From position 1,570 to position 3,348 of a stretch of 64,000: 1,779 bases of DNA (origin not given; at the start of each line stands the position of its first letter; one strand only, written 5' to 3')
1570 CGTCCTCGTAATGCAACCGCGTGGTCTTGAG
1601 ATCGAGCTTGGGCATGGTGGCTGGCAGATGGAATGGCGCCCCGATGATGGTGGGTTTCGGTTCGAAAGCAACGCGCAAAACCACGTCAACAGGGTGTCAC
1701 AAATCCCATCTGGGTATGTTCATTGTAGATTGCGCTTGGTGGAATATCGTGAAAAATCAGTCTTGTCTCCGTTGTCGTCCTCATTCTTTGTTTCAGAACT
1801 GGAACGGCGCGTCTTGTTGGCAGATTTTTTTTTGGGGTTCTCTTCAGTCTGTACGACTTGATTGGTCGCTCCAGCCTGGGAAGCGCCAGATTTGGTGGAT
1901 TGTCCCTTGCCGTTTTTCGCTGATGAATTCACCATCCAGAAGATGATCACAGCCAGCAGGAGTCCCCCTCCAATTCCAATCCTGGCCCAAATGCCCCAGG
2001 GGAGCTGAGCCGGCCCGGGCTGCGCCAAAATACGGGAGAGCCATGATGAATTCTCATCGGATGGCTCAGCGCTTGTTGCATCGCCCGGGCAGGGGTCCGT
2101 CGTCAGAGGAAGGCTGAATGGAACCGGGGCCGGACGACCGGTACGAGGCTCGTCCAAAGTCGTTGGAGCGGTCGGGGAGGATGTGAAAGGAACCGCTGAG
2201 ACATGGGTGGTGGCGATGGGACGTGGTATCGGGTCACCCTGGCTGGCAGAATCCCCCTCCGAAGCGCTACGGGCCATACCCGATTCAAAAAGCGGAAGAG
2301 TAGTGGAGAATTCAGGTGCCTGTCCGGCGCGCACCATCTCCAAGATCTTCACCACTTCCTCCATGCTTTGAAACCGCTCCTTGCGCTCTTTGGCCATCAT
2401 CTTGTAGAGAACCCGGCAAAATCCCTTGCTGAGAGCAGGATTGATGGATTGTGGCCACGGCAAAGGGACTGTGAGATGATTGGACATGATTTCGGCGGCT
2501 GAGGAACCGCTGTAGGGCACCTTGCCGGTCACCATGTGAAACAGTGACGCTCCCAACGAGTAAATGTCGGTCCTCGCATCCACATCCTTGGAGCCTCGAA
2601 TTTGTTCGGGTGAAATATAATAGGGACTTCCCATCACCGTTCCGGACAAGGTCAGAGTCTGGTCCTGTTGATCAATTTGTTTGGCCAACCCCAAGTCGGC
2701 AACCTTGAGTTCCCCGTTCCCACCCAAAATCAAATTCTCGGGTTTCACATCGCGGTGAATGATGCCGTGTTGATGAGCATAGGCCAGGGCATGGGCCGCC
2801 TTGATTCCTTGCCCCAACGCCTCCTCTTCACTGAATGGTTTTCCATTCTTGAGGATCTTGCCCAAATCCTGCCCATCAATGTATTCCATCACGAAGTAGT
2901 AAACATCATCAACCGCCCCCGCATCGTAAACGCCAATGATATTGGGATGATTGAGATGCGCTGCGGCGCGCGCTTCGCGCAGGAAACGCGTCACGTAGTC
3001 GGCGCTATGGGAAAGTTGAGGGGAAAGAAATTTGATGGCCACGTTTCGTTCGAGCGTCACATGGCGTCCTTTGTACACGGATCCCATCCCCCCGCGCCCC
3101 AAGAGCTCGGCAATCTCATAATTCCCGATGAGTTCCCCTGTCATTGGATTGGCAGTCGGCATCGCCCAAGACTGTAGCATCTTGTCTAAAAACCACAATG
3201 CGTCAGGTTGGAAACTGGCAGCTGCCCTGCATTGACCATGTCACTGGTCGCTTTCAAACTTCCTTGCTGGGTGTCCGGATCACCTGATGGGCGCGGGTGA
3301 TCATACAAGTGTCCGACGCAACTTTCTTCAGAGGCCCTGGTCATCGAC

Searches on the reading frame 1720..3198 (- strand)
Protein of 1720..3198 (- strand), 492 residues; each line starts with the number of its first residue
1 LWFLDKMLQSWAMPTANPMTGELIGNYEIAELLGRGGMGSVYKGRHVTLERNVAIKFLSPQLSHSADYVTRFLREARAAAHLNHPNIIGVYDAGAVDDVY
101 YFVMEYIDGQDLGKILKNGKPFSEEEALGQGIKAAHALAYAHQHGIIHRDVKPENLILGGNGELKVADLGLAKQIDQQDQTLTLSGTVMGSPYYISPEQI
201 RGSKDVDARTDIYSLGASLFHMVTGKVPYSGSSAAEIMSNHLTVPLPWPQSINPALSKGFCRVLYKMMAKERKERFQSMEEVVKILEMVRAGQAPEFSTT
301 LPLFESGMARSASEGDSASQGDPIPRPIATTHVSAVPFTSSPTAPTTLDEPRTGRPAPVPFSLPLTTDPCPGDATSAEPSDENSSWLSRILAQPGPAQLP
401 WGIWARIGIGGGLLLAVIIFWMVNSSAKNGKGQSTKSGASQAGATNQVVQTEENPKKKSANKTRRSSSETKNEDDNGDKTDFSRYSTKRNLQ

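Call 89: search_protein_families(library=pfam, proteins=[window:1720-3198:-], max_evalue=0.00001)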
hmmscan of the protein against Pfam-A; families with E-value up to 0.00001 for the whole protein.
window:1720-3198:- (492 aa): 3 families
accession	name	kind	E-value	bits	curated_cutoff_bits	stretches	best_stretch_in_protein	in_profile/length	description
PF00069.31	Pkinase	-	6.7e-53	180.2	31.7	1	27-281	1-256/263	Protein kinase domain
PF07714.23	PK_Tyr_Ser-Thr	-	6.3e-34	117.9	23.1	1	29-275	3-248/258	Protein tyrosine and serine/threonine kinase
PF03109.22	ABC1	-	2.5e-06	27.3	22.9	0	101-181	144-223/244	ABC1 atypical kinase-like domain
